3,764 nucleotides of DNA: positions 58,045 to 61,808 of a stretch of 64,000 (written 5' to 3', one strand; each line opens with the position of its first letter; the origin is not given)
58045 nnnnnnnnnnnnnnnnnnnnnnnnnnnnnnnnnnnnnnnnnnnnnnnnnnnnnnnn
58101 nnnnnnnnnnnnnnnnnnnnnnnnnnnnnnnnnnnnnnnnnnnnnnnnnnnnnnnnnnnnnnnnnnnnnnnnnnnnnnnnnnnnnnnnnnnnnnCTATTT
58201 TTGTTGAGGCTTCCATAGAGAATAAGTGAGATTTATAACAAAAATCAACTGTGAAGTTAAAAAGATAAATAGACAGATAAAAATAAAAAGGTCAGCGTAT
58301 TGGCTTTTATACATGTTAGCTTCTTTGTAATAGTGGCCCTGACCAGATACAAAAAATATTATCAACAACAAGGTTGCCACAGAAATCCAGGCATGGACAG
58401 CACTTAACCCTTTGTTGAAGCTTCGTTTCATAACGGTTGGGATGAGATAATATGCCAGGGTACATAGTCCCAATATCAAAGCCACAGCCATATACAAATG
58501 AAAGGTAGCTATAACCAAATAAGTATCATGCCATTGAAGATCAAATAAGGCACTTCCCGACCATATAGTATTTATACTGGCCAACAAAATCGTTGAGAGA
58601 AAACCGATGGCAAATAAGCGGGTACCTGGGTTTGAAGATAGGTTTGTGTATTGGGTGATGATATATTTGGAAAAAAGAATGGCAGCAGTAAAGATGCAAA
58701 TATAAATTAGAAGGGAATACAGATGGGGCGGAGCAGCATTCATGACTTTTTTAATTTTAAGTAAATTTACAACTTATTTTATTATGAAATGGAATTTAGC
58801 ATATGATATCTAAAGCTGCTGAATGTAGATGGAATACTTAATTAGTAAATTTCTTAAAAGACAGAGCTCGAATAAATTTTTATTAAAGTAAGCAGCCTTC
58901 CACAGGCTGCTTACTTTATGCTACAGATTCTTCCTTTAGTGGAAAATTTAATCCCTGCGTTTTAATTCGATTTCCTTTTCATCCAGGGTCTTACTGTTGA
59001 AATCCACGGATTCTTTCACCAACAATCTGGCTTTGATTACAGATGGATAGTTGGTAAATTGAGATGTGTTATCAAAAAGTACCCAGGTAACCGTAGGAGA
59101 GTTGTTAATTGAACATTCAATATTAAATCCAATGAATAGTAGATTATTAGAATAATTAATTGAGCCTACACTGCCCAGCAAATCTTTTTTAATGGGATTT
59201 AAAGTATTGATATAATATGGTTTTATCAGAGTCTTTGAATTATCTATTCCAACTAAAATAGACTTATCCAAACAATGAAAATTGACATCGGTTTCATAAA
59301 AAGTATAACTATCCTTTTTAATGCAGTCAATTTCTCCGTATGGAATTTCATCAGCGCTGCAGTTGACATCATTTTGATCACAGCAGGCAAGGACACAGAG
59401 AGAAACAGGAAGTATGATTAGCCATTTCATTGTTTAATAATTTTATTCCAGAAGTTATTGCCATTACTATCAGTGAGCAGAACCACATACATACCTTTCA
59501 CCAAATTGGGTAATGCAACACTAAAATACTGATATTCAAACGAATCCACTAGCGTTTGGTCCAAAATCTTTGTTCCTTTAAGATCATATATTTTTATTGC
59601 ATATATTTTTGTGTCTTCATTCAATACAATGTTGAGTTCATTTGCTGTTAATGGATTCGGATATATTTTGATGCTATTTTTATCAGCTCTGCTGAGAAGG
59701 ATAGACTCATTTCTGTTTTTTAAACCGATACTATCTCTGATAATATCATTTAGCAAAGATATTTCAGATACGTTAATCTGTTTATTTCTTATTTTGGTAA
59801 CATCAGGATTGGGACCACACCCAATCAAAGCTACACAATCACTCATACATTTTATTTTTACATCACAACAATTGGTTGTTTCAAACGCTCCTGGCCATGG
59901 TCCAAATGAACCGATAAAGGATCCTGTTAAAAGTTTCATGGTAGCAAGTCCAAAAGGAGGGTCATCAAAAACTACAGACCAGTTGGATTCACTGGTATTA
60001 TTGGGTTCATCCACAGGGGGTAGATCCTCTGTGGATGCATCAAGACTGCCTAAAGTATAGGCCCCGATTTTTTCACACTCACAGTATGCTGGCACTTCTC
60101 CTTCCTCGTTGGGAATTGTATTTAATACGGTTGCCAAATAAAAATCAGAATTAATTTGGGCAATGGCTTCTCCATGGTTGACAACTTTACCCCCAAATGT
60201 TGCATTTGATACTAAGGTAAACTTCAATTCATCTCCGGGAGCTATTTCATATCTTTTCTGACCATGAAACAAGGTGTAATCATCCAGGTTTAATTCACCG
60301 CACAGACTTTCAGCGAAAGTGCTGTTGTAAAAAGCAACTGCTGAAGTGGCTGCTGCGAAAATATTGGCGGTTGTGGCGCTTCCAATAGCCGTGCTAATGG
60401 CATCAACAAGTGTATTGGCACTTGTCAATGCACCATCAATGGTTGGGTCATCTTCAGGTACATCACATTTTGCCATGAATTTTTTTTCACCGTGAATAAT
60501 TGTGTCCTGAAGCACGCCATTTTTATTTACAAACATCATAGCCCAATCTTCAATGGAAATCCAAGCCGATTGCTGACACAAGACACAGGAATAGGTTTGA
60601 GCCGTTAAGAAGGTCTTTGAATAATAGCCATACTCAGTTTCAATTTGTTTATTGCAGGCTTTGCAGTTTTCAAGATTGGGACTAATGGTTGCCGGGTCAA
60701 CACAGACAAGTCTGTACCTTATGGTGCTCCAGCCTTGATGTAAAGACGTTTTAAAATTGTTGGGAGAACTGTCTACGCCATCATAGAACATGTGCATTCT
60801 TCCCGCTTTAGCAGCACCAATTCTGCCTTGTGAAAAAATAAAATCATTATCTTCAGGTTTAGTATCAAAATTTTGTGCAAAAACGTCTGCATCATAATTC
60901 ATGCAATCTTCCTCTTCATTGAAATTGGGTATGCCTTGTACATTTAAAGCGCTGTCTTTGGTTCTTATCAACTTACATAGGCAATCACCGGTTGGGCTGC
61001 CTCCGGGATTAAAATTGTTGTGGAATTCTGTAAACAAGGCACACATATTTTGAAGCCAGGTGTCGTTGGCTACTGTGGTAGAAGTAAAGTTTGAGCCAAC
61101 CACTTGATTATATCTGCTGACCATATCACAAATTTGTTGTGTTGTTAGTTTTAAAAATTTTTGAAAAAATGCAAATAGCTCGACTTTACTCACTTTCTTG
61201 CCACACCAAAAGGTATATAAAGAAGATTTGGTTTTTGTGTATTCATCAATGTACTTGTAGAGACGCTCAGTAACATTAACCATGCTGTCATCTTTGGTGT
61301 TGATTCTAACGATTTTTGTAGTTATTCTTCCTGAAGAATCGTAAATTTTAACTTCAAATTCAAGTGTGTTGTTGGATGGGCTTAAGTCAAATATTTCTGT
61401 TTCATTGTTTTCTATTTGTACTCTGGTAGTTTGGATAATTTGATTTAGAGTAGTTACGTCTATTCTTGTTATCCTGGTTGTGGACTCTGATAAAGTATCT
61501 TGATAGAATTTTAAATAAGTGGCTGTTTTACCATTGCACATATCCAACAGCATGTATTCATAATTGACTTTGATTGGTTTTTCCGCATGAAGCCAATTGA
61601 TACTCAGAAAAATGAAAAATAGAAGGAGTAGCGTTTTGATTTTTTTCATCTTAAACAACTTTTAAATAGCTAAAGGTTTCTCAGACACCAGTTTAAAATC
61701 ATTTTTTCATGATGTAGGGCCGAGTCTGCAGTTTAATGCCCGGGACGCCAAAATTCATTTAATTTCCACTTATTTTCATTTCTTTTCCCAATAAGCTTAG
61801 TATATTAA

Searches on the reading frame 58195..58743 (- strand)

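Call 3: search_protein_families(library=pfam, proteins=[window:58195-58743:-], max_evalue=0.01)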
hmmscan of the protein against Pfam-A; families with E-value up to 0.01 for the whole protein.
window:58195-58743:- (182 aa): 1 family
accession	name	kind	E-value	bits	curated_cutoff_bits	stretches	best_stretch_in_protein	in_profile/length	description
PF00115.25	COX1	-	2.4e-12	46.9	34.8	1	28-145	294-411/436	Cytochrome C and Quinol oxidase polypeptide I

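Call 4: search_protein_families(library=padloc, proteins=[window:58195-58743:-], max_evalue=0.01)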
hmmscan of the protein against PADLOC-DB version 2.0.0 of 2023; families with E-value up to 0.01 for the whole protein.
window:58195-58743:- (182 aa): 0 families

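Call 5: search_protein_families(library=ncbifam, proteins=[window:58195-58743:-], max_evalue=0.01)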
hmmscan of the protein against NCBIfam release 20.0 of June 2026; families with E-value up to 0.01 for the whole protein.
window:58195-58743:- (182 aa): 3 families
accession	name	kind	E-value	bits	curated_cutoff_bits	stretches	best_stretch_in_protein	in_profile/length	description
TIGR02891.1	CtaD_CoxA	equivalog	3.2e-18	65.7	670.75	1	14-180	304-473/504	cytochrome c oxidase subunit I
NF050116.1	cyt_aa3_Actin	exception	2.9e-10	39.6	880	1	8-176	296-470/522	aa3-type cytochrome oxidase subunit I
TIGR02882.1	QoxB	equivalog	0.0018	16.8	1015.5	1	14-175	347-513/643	cytochrome aa3 quinol oxidase subunit I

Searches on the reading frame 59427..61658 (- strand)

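Call 3: search_protein_families(library=pfam, proteins=[window:59427-61658:-], max_evalue=0.01)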
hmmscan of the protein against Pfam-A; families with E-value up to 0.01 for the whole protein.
window:59427-61658:- (743 aa): 1 family
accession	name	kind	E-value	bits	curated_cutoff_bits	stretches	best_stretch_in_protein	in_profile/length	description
PF18962.6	Por_Secre_tail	-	4e-09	37.1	27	1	665-741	1-74/75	Secretion system C-terminal sorting domain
